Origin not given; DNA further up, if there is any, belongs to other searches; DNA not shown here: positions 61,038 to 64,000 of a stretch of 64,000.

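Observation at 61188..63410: Cytoplasmic acetylene hydratase/catechol dehydroxylase-type molybdoenzyme with His at the catalytic Asp position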

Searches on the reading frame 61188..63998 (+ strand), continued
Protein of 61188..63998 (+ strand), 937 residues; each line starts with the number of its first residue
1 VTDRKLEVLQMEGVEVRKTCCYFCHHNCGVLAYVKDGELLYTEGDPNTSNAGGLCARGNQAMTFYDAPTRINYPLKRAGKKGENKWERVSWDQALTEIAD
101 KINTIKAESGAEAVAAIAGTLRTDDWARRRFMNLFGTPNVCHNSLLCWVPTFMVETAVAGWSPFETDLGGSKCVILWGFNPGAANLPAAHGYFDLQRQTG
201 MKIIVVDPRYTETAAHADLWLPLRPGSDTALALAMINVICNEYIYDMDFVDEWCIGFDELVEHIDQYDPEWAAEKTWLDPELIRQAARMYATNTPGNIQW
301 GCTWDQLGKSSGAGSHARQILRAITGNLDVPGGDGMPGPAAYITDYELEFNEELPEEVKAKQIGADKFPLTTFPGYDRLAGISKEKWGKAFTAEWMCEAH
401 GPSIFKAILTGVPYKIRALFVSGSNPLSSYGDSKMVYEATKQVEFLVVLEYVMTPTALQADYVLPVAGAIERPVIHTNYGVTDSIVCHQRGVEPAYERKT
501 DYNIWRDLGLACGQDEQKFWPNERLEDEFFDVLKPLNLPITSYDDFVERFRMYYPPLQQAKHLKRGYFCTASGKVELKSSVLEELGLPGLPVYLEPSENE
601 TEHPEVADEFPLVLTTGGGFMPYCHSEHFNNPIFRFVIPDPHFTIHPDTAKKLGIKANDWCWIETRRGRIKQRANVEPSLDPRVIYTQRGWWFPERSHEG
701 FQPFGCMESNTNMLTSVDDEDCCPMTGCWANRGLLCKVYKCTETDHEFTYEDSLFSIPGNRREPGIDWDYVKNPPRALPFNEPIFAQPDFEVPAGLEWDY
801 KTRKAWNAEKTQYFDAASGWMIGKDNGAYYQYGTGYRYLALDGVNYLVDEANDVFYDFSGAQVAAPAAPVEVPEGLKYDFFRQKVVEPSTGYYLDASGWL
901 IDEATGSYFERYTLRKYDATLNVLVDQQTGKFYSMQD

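Call 17: search_protein_families(library=pfam, proteins=[L001:13100-13660:+, L001:13660-14856:+, P0001, L001:13657-14976:-], max_evalue=0.01)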
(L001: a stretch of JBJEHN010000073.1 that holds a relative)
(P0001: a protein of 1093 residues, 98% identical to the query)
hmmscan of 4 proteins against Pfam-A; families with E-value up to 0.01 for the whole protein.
L001:13100-13660:+ (186 aa): 12 families
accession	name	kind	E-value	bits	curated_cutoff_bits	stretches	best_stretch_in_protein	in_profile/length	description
PF13247.11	Fer4_11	-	1.8e-24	86.3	26.2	1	51-146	2-99/100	4Fe-4S dicluster domain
PF12838.12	Fer4_7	-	3.6e-11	43.8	27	2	12-75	1-52/52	4Fe-4S dicluster domain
PF13187.11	Fer4_9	-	5.1e-09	36.5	27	1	59-105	2-51/52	4Fe-4S dicluster domain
PF13237.11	Fer4_10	-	8.7e-09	35.6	25.5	3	54-102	4-53/53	4Fe-4S dicluster domain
PF12797.12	Fer4_2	-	4.6e-08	32.9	24.5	2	83-103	2-22/22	4Fe-4S binding domain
PF00037.32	Fer4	-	5.4e-07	29.6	21.1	1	85-106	2-23/24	4Fe-4S binding domain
PF12800.12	Fer4_4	-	1.8e-05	25.1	24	1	91-104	4-17/17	4Fe-4S binding domain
PF14697.11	Fer4_21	-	2.5e-05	24.7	35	1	59-103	8-53/59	4Fe-4S dicluster domain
PF12798.12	Fer4_3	-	0.00095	20.3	27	0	91-105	1-15/15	4Fe-4S binding domain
PF12837.12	Fer4_6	-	0.0037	17.6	25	1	86-105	4-23/24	4Fe-4S binding domain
PF13534.11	Fer4_17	-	0.0077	17.2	22.2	0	11-23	44-56/61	4Fe-4S dicluster domain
PF13183.11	Fer4_8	-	0.0082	17.1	27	0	11-25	3-17/68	4Fe-4S dicluster domain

L001:13660-14856:+ (398 aa): 1 family
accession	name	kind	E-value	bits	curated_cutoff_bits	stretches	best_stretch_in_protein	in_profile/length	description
PF03916.19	NrfD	-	8.1e-22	78.7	25.8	1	4-304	10-307/313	Polysulphide reductase, NrfD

P0001 (1093 aa): 3 families
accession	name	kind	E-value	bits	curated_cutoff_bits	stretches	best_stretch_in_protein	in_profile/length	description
PF00384.28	Molybdopterin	-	1.5e-37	129.9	24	1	131-569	1-350/353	Molybdopterin oxidoreductase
PF01568.27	Molydop_binding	-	8.9e-16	58.3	26.8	1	683-780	10-94/110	Molydopterin dinucleotide binding domain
PF04879.21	Molybdop_Fe4S4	-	1.2e-10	41.6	22.7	1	77-125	3-52/55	Molybdopterin oxidoreductase Fe4S4 domain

L001:13657-14976:- (439 aa): 0 families

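Call 23: find_encoding_contigs(protein=P0101, flank=8000, max_places=4)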
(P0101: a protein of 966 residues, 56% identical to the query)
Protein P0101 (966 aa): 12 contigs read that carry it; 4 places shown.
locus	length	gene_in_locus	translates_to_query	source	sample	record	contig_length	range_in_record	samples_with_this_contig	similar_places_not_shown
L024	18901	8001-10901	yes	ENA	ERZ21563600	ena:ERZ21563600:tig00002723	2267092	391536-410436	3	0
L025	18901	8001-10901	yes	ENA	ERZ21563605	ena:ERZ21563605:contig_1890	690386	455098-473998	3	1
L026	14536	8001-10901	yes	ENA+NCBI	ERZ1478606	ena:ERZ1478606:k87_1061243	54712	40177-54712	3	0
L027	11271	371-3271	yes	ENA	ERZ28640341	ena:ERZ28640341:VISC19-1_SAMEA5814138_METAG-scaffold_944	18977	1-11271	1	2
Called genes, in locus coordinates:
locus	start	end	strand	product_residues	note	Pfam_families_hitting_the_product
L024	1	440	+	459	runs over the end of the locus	PF24568:CC_PcsB (faint)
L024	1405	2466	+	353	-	PF02912:Phe_tRNA-synt_N, PF01409:tRNA-synt_2d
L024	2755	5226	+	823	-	PF01588:tRNA_bind, PF03483:B3_4, PF03484:B5, PF17759:tRNA_synthFbeta, PF03147:FDX-ACB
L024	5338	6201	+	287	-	PF02645:DegV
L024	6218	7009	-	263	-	PF00753:Lactamase_B, PF23023:Anti-Pycsar_Apyc1, PF12706:Lactamase_B_2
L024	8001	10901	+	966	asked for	PF04879:Molybdop_Fe4S4, PF00384:Molybdopterin, PF01568:Molydop_binding, PF17780:OCRE (weak)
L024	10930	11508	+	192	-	PF12797:Fer4_2 (weak), PF12837:Fer4_6 (faint), PF12838:Fer4_7 (faint), PF13187:Fer4_9 (faint), PF13247:Fer4_11, PF00037:Fer4 (weak), PF13237:Fer4_10 (weak)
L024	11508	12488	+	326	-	PF03916:NrfD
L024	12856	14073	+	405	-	PF02754:CCG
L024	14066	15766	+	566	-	PF00384:Molybdopterin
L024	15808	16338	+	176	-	PF01568:Molydop_binding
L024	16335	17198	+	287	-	PF09837:DUF2064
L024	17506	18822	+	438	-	PF23545:Zn_ribbon_HMPTM, PF04055:Radical_SAM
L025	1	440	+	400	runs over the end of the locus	PF24568:CC_PcsB (weak)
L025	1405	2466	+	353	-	PF02912:Phe_tRNA-synt_N, PF01409:tRNA-synt_2d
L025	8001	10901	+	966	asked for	PF04879:Molybdop_Fe4S4, PF00384:Molybdopterin, PF01568:Molydop_binding, PF17780:OCRE (weak)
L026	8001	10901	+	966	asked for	PF04879:Molybdop_Fe4S4, PF00384:Molybdopterin, PF01568:Molydop_binding, PF17780:OCRE (weak)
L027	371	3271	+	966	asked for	PF04879:Molybdop_Fe4S4, PF00384:Molybdopterin, PF01568:Molydop_binding, PF17780:OCRE (weak)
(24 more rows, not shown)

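Call 24: find_encoding_contigs(protein=P0082, flank=8000, max_places=4)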
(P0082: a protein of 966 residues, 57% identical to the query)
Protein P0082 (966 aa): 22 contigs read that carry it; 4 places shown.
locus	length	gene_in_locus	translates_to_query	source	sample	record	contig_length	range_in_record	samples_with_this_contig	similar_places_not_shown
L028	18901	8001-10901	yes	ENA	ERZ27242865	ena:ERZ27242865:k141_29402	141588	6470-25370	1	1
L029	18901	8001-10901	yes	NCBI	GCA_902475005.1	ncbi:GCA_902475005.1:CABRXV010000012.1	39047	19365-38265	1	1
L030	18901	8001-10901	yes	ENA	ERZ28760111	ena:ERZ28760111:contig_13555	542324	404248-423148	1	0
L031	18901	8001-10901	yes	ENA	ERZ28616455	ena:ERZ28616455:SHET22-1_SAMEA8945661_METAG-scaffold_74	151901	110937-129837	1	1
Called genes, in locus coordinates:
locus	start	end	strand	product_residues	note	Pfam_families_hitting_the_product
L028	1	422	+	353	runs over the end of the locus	PF02912:Phe_tRNA-synt_N, PF01409:tRNA-synt_2d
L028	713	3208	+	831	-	PF01588:tRNA_bind, PF03483:B3_4, PF03484:B5, PF17759:tRNA_synthFbeta, PF03147:FDX-ACB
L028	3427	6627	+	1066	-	PF00270:DEAD, PF04851:ResIII, PF00176:SNF2-rel_dom, PF00271:Helicase_C, PF13240:Zn_Ribbon_1 (weak)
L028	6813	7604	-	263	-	PF00753:Lactamase_B, PF23023:Anti-Pycsar_Apyc1, PF12706:Lactamase_B_2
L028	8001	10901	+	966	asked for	PF04879:Molybdop_Fe4S4, PF00384:Molybdopterin, PF01568:Molydop_binding, PF17780:OCRE (faint)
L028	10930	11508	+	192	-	PF12797:Fer4_2 (weak), PF12837:Fer4_6 (faint), PF12838:Fer4_7 (faint), PF13247:Fer4_11, PF13187:Fer4_9 (weak), PF00037:Fer4 (weak), PF12797:Fer4_2 (weak), PF13237:Fer4_10 (weak)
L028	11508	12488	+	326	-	PF03916:NrfD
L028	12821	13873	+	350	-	PF02754:CCG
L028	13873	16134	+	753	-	PF00384:Molybdopterin, PF01568:Molydop_binding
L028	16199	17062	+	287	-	PF09837:DUF2064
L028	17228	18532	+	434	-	PF23545:Zn_ribbon_HMPTM, PF04055:Radical_SAM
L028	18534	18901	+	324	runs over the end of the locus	PF00037:Fer4 (faint), PF13237:Fer4_10 (weak), PF14697:Fer4_21 (weak), PF12838:Fer4_7 (weak), PF13187:Fer4_9 (weak), PF02596:DUF169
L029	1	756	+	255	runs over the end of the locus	PF02361:CbiQ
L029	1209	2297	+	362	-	PF26095:CC_Bre1 (faint), PF24568:CC_PcsB (weak)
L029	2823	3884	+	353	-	PF02912:Phe_tRNA-synt_N, PF01409:tRNA-synt_2d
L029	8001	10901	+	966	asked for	PF04879:Molybdop_Fe4S4, PF00384:Molybdopterin, PF01568:Molydop_binding, PF17780:OCRE (faint)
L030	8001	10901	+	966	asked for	PF04879:Molybdop_Fe4S4, PF00384:Molybdopterin, PF01568:Molydop_binding, PF17780:OCRE (faint)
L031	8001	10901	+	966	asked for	PF04879:Molybdop_Fe4S4, PF00384:Molybdopterin, PF01568:Molydop_binding, PF17780:OCRE (faint)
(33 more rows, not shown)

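Call 49: search_solved_structures(query=L001:13660-14856:+, max_evalue=1, show_alignments=2)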
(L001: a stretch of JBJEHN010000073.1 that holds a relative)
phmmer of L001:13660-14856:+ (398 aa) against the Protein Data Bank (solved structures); distinct sequences matched with E-value up to 1: 52.
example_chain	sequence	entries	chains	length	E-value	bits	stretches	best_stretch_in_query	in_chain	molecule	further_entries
5uow_D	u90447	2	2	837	0.019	17.3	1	33-141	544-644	Ionotropic glutamate receptor subunit NR2B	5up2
7te9_B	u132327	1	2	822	0.069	15.5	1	33-140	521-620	Glutamate receptor ionotropic, NMDA 2B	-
7teb_B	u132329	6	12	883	0.12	14.7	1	33-140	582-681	Glutamate receptor ionotropic, NMDA 2B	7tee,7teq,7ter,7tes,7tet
6irf_B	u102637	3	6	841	0.12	14.7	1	32-142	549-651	Glutamate receptor ionotropic, NMDA 2A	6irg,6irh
6ira_D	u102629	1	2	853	0.12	14.7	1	32-142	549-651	Glutamate receptor ionotropic, NMDA 2A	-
6mmv_D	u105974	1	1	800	0.12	14.6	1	32-141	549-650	Glutamate receptor ionotropic, NMDA 2A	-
6mmv_B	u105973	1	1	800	0.13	14.6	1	32-141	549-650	Glutamate receptor ionotropic, NMDA 2A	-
9unp_B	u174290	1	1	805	0.13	14.6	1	32-141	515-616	Glutamate receptor ionotropic, NMDA 2A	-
9unq_B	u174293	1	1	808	0.13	14.6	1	32-141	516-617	Glutamate receptor ionotropic, NMDA 2A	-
9unm_B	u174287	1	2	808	0.13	14.6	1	32-141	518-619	Glutamate receptor ionotropic, NMDA 2A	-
9unj_B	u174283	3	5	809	0.13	14.6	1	32-141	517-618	Glutamate receptor ionotropic, NMDA 2A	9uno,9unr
8vun_B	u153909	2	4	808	0.13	14.6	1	32-141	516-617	Glutamate receptor ionotropic, NMDA 2A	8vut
9unn_B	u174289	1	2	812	0.13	14.6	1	32-141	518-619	Glutamate receptor ionotropic, NMDA 2A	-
6mms_B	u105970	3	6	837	0.13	14.5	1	32-141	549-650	Glutamate receptor ionotropic, NMDA 2A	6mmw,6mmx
6mmt_D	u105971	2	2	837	0.13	14.5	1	32-141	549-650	Glutamate receptor ionotropic, NMDA 2A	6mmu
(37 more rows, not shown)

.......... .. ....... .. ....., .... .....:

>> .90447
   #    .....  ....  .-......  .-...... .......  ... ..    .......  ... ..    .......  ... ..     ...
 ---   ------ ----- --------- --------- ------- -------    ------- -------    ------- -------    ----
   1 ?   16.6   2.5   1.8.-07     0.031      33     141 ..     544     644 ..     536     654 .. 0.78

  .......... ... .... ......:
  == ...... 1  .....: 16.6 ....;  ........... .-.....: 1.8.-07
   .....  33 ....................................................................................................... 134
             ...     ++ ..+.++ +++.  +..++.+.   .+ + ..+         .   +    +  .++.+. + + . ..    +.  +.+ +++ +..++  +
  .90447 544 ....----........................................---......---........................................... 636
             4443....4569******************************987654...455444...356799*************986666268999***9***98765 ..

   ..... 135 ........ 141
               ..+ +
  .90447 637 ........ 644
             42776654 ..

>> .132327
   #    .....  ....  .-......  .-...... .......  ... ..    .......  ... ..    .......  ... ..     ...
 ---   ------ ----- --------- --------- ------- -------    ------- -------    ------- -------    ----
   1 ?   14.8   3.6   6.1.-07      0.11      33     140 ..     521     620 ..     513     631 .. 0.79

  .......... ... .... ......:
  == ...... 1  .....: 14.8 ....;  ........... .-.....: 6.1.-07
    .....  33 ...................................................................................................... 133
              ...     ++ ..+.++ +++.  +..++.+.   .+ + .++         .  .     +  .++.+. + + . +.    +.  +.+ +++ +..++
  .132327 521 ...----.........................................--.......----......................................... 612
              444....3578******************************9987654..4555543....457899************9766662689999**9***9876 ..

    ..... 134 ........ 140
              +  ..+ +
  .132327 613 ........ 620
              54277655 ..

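Call 50: search_solved_structures(query=L001:13100-13660:+, max_evalue=0.001, show_alignments=1)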
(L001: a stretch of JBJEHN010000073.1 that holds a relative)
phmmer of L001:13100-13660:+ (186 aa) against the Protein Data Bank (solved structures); distinct sequences matched with E-value up to 0.001: 28.
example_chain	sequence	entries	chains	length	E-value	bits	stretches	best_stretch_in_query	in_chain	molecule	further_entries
2vpw_B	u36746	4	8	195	3.2e-49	170.2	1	1-182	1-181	NRFC PROTEIN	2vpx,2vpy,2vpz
6cz7_B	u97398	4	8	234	3.4e-39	137.5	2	3-110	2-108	4Fe-4S ferredoxin, iron-sulfur binding domain protein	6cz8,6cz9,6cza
2ivf_B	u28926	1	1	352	2.8e-30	108.4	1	44-185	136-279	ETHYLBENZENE DEHYDROGENASE BETA-SUBUNIT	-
4ydd_B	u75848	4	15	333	2.1e-29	105.5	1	43-180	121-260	DMSO reductase family type II enzyme, iron-sulfur subunit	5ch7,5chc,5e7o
1q16_B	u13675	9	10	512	9.3e-25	90.4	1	43-147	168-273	Respiratory nitrate reductase 1 beta chain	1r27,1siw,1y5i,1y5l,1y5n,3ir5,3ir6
1y4z_B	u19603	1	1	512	3.2e-24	88.6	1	43-147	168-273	Respiratory nitrate reductase 1 beta chain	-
3egw_B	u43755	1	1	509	5.6e-24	87.8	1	43-147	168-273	Respiratory nitrate reductase 1 beta chain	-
1kqf_B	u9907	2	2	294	3.9e-21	78.5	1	4-147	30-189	FORMATE DEHYDROGENASE, NITRATE-INDUCIBLE, IRON-SULFUR SUBUNIT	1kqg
4v4c_B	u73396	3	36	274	8.2e-21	77.5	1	1-178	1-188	Pyrogallol hydroxytransferase small subunit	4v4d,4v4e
7b04_A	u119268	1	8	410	9.3e-19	70.8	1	55-180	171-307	Nitrite oxidoreductase subunit B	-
6btm_B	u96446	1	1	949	1.5e-15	60.2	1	49-109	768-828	Alternative Complex III subunit B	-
8k9e_B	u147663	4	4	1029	2.2e-15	59.7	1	4-109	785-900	Fe-S-cluster-containing hydrogenase components 1-like protein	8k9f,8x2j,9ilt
6f0k_B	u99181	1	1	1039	3.4e-15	59.1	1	3-116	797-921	Fe-S-cluster-containing hydrogenase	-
9vap_B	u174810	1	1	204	3.1e-14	56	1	6-126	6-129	4Fe-4S dicluster domain-containing protein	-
6lod_B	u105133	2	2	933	3.4e-13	52.6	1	4-109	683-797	Fe-S-cluster-containing hydrogenase components 1-like protein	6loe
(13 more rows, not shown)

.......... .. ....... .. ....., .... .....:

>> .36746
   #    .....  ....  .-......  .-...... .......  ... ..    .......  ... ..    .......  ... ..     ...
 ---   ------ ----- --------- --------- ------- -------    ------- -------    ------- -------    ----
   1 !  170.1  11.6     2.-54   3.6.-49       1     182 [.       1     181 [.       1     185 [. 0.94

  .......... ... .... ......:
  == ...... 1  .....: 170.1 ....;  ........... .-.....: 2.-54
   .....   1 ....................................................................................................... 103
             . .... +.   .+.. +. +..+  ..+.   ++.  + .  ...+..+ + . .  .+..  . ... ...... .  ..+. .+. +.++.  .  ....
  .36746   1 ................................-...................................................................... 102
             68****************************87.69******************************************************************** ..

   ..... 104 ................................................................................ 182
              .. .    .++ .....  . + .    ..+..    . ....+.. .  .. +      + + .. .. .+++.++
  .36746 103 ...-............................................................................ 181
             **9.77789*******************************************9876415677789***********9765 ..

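Call 59: search_solved_structures(query=A2, max_evalue=1, show_alignments=3)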
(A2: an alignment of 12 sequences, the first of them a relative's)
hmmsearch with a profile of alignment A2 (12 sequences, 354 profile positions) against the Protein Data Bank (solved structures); distinct sequences matched with E-value up to 1: 0.

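Call 66: predict_structure(alignment_id=A1)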
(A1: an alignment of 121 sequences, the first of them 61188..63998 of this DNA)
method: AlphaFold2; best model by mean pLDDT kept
length: 937 residues; sequences in the alignment: 121
mean_pLDDT: 87.5   pTM: 0.84
mean pLDDT of the five models: 87.5, 87.5, 86.7, 85.9, 85.3
residues with pLDDT >= 90: 524; 70-90: 329; 50-70: 65; < 50: 19
segments of 3 or more residues with pLDDT < 50: 52-54, 181-187, 619-623
pLDDT, mean of each block of 10 residues (from residue 1): 74 89 64 90 74 53 78 96 95 98 98 85 76 93 66 90 78 81 47 83 90 86 92 98 98 97 98 97 98 90 78 92 94 78 86 90 89 91 87 73 94 96 81 93 96 90 91 80 81 93 95 97 94 91 94 79 87 95 94 93 95 76 56 63 94 97 96 93 86 83 90 91 89 95 95 95 95 87 89 93 91 92 89 90 86 88 86 89 88 90 88 89 90 87
secondary structure, 60 per line:
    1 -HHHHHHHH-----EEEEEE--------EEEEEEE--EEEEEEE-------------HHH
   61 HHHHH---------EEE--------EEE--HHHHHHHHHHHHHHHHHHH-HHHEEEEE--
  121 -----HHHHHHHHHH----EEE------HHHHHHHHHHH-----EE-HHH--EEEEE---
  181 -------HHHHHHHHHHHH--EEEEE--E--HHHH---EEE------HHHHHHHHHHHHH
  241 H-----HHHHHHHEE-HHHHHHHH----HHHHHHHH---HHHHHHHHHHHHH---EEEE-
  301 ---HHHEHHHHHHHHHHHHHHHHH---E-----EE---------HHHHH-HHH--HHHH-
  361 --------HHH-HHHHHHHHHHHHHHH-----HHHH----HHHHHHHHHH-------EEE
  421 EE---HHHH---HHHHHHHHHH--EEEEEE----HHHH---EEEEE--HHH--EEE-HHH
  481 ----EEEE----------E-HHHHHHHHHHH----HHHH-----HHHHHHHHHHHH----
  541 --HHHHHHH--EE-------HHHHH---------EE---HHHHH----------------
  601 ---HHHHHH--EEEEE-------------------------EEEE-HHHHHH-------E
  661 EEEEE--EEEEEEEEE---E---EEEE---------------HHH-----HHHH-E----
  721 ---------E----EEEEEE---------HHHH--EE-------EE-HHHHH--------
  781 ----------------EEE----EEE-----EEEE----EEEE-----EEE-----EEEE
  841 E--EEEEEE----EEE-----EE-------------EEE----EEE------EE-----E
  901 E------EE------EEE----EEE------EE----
elements in order (helices of 4 or more, strands of 3 or more residues): H2-9 E15-20 E29-35 E38-44 H58-65 E75-77 E86-88 H91-109 E114-118 H126-135 E140-142 H149-159 E173-177 H188-199 E202-206 H212-215 E219-221 H228-241 H247-253 H257-264 H269-276 H280-292 E296-299 H308-324 H345-349 H356-359 H373-387 H393-396 H401-410 E418-422 H426-429 H433-442 E445-450 H455-458 E462-466 E474-476 E485-488 H501-511 H516-519 H525-536 H543-549 H561-565 H580-584 H604-609 E612-616 E642-645 H647-652 E660-665 E668-676 E684-687 H711-714 E735-740 H750-753 H768-772 E797-799 E804-806 E812-815 E820-823 E829-831 E837-841 E844-849 E854-856 E877-879 E884-886 E916-918 E923-925
